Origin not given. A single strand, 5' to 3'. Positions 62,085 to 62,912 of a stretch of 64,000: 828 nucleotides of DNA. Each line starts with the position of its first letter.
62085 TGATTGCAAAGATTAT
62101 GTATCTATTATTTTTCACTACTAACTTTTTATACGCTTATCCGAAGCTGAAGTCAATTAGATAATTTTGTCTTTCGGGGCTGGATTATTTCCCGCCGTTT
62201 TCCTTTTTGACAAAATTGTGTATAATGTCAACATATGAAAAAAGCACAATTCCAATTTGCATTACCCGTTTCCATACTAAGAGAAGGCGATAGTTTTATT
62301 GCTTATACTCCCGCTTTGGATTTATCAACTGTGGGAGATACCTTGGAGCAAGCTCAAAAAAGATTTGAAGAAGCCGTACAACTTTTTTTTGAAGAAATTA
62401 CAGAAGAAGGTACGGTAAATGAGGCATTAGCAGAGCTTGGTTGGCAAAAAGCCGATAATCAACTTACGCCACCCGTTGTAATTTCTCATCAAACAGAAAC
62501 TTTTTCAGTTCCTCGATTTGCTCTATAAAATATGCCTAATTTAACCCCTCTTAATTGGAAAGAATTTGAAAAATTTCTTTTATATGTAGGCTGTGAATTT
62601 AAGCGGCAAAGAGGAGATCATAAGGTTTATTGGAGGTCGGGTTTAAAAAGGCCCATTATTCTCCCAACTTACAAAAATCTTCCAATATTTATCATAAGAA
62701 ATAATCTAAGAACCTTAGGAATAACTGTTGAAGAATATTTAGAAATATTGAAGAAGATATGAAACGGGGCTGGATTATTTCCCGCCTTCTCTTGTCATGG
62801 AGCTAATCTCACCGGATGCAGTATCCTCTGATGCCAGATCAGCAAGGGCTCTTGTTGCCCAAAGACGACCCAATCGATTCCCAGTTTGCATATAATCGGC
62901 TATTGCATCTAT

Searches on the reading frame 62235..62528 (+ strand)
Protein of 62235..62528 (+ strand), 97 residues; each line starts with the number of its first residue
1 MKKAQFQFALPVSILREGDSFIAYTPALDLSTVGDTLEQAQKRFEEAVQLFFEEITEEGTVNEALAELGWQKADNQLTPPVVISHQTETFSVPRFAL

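Call 97: search_protein_families(library=pfam, proteins=[window:62235-62528:+], max_evalue=0.01)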
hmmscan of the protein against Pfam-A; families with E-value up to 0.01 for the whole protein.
window:62235-62528:+ (97 aa): 1 family
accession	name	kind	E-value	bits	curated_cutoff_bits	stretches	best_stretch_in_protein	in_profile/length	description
PF15919.11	HicB_lk_antitox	-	0.001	19.6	27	1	32-69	25-62/123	HicB_like antitoxin of bacterial toxin-antitoxin system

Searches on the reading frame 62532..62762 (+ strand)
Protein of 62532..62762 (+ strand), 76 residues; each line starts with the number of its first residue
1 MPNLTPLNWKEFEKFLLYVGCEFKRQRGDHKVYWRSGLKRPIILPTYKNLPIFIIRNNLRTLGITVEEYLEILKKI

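Call 97: search_protein_families(library=pfam, proteins=[window:62532-62762:+], max_evalue=0.01)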
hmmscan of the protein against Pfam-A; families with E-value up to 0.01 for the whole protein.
window:62532-62762:+ (76 aa): 1 family
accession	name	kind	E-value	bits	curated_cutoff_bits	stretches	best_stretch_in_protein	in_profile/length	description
PF07927.17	HicA_toxin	-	2.3e-09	37.7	27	1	9-64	1-58/58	HicA toxin of bacterial toxin-antitoxin,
